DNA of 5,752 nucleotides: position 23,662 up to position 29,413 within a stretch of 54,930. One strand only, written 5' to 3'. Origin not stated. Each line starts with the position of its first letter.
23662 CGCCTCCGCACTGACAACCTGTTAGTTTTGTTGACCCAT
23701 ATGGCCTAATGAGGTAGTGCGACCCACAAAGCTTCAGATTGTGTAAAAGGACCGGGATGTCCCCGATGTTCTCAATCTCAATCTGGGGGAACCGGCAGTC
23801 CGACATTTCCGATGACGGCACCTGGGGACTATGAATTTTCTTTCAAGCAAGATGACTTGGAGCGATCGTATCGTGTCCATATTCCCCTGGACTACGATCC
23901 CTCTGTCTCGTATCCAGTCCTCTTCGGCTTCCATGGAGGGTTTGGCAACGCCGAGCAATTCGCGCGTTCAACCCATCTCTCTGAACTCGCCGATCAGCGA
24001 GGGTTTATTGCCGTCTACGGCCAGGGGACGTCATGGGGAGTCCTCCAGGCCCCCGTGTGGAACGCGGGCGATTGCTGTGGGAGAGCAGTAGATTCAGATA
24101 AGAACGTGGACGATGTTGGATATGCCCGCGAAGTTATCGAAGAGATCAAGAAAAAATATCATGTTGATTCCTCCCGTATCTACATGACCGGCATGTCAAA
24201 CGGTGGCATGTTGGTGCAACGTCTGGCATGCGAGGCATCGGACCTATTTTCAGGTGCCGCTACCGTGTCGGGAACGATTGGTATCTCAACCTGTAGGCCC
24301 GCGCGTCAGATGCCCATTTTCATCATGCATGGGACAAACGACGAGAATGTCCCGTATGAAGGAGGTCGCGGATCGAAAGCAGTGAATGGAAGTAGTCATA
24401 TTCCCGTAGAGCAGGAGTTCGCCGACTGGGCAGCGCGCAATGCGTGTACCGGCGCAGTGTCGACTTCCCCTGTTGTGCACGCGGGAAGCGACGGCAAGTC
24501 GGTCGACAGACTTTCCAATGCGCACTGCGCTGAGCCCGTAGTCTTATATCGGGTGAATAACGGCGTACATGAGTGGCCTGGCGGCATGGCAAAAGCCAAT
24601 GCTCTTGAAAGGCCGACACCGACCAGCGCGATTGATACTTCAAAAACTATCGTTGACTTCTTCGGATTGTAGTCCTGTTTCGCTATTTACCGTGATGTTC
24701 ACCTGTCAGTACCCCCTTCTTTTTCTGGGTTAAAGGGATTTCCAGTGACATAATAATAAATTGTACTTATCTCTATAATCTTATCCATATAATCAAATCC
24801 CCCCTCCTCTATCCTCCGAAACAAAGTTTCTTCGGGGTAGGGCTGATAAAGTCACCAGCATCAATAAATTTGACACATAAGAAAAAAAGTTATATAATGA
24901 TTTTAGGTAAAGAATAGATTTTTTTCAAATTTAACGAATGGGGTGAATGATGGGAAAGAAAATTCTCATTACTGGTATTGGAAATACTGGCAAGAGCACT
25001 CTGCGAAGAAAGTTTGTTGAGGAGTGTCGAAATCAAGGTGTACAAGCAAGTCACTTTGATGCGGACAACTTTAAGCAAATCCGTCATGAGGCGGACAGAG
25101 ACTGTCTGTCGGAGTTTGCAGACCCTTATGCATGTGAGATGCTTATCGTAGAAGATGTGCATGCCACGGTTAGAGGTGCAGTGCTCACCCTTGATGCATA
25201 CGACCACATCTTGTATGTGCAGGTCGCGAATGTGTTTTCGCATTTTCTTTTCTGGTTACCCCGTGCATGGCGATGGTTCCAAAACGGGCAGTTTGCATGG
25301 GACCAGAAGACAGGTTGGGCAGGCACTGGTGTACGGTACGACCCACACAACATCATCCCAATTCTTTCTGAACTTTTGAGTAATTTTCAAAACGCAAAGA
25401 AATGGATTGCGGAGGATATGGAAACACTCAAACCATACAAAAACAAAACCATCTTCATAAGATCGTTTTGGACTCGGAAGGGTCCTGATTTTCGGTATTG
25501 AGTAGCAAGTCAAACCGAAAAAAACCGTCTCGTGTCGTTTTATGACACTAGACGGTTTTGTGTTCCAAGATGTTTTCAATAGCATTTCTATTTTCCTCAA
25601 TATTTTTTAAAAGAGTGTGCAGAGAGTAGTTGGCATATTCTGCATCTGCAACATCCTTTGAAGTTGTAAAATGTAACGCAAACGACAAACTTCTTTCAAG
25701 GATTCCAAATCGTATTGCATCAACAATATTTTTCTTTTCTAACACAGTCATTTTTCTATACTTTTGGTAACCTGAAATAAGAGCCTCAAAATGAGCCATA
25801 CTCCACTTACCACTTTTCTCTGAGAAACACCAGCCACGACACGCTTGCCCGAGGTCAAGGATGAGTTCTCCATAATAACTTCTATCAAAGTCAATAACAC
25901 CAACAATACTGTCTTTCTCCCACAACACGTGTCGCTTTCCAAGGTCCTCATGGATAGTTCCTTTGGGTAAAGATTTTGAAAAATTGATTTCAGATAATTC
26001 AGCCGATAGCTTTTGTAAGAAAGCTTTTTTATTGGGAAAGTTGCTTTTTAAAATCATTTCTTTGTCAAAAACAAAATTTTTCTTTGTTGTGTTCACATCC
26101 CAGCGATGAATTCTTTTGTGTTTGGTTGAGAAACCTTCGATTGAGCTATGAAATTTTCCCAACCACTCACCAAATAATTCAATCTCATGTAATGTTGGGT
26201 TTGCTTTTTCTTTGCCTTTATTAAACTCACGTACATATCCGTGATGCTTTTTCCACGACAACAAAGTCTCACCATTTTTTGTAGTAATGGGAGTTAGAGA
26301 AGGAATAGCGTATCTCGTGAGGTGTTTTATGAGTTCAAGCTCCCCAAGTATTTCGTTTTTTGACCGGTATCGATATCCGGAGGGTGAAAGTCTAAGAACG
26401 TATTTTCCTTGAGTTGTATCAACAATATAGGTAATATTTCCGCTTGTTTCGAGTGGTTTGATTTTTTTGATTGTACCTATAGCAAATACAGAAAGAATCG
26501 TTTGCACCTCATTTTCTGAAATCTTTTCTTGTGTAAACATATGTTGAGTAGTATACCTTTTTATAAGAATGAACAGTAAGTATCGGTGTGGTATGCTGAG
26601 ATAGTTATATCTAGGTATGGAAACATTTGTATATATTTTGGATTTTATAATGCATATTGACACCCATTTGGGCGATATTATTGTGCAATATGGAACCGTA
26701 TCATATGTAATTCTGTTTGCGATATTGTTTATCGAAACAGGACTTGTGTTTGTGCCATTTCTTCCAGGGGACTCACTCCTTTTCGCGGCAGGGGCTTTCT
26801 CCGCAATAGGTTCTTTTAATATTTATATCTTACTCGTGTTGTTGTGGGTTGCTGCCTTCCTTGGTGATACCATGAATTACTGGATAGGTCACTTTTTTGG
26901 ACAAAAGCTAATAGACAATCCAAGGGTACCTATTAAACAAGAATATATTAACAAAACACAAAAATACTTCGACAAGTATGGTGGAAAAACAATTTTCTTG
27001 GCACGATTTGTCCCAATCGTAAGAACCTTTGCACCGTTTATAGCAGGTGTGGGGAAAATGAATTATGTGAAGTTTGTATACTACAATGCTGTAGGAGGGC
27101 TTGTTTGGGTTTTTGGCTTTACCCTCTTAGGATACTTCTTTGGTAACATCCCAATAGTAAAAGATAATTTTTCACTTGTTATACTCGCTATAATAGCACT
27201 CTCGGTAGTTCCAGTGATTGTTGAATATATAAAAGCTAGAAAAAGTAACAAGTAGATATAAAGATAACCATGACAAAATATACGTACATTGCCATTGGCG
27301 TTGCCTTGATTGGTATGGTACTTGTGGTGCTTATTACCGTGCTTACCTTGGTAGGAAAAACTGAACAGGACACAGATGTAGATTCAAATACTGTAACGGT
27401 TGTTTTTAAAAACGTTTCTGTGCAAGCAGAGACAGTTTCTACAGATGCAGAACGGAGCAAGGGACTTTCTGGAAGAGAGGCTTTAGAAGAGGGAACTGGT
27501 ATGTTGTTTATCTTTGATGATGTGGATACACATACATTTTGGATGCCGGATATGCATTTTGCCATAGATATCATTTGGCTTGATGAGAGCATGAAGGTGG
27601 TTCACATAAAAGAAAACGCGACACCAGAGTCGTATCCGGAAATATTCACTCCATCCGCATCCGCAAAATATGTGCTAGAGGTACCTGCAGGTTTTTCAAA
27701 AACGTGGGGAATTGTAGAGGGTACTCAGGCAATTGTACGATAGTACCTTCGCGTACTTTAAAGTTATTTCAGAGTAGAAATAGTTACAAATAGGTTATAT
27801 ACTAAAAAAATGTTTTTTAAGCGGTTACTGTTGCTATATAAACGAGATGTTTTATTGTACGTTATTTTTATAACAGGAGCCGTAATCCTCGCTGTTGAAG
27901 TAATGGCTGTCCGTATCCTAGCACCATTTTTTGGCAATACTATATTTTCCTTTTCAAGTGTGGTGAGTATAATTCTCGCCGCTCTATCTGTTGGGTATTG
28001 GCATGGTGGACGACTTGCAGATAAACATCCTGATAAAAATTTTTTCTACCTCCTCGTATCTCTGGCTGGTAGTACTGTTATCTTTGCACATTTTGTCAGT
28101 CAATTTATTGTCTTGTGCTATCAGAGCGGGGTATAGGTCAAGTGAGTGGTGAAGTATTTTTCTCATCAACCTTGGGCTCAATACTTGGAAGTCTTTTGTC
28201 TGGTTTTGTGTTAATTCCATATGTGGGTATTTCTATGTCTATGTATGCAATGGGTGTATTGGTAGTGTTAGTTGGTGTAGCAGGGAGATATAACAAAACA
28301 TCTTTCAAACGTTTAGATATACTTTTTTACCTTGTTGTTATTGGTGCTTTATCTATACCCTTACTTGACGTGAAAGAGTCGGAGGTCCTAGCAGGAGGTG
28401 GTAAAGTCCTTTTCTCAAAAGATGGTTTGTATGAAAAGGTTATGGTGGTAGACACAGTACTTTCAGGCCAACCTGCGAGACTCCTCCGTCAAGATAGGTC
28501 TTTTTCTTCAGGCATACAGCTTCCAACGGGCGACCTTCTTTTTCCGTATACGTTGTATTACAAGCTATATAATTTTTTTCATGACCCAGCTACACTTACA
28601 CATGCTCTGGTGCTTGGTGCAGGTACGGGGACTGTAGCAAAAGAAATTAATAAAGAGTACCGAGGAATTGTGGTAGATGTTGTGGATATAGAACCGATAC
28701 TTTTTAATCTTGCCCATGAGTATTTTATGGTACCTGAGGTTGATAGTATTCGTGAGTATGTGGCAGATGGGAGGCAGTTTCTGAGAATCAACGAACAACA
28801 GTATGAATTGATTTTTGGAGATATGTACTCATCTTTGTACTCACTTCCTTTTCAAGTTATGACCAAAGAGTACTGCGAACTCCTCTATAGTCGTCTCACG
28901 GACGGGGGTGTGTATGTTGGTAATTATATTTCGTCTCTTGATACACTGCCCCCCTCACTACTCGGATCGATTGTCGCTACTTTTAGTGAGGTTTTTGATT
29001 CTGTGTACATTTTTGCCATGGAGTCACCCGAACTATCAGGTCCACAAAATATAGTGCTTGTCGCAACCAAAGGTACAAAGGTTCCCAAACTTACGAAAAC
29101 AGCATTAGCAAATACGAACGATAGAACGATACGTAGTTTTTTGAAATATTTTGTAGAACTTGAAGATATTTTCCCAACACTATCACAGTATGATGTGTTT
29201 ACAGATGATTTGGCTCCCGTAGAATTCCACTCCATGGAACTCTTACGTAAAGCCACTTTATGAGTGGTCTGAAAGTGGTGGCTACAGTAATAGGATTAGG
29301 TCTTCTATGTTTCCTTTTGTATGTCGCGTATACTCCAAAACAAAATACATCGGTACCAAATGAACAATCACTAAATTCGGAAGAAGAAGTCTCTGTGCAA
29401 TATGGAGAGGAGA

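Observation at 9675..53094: tRNA-like genes are followed by foldback units whose two ends copy the tRNA's own acceptor and T-arm strands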

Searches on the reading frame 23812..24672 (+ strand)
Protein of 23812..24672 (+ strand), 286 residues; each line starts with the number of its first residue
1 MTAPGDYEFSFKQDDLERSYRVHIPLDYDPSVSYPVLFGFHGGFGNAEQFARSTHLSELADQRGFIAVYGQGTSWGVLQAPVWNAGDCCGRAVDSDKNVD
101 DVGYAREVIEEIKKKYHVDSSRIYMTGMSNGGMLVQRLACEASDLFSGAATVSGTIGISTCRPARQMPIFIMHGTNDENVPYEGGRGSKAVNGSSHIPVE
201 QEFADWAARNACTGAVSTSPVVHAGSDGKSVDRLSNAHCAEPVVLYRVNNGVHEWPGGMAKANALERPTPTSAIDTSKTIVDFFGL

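Call 30: search_protein_families(library=pfam, proteins=[window:23812-24672:+], max_evalue=0.001)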
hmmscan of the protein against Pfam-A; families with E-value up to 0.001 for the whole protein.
window:23812-24672:+ (286 aa): 7 families
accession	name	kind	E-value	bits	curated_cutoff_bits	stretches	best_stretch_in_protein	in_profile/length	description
PF00326.27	Peptidase_S9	-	5e-10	39.7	22.6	1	106-155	49-98/213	Prolyl oligopeptidase family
PF10503.15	Esterase_PHB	-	1.4e-08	34.7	23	1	34-155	16-131/219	Esterase PHB depolymerase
PF20434.5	BD-FAE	-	1.1e-06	28.8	26.8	0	99-140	67-108/215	BD-FAE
PF02230.22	Abhydrolase_2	-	1.3e-06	28.9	23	1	109-191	94-181/217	Phospholipase/Carboxylesterase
PF00756.26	Esterase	-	6.5e-05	23.3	22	1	18-170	8-154/251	Putative esterase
PF12146.15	Hydrolase_4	-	0.0002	21.2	27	0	105-159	62-114/239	Serine aminopeptidase, S33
PF07859.19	Abhydrolase_3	-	0.00056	20.2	25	1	99-145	49-95/210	alpha/beta hydrolase fold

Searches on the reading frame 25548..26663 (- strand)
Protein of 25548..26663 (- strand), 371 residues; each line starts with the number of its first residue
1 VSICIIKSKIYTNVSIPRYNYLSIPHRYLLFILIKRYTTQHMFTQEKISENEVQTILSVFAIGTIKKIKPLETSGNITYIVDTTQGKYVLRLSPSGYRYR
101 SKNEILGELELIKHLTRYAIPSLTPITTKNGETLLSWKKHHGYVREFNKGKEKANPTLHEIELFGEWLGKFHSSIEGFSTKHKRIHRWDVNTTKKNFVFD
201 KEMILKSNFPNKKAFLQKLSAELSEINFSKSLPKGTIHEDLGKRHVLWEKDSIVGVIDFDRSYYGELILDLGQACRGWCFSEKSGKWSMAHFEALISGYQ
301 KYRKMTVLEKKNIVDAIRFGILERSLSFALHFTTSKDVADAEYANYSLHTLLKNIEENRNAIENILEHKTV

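Call 30: search_protein_families(library=pfam, proteins=[window:25548-26663:-], max_evalue=0.001)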
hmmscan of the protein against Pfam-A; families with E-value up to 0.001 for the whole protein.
window:25548-26663:- (371 aa): 1 family
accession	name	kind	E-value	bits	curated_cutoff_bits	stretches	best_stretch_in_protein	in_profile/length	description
PF01636.29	APH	-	6.3e-21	75.7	23.2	1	75-303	10-237/239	Phosphotransferase enzyme family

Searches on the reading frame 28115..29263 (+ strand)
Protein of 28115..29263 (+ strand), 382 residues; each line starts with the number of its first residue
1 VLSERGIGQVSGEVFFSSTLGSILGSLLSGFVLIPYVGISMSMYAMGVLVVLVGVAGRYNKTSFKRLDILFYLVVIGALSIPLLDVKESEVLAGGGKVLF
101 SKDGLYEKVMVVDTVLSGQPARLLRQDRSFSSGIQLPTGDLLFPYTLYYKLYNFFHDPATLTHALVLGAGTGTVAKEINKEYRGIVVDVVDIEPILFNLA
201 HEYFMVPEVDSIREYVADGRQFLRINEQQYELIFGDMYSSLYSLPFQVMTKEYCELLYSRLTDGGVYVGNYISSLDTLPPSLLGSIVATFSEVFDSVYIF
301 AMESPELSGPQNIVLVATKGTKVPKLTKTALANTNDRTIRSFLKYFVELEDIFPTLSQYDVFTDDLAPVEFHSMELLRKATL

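Call 30: search_protein_families(library=pfam, proteins=[window:28115-29263:+], max_evalue=0.001)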
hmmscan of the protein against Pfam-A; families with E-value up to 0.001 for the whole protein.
window:28115-29263:+ (382 aa): 1 family
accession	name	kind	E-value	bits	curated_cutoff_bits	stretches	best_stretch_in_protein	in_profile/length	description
PF01564.23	Spermine_synth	-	0.00033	20.7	22.9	1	161-319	19-178/186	Spermine/spermidine synthase domain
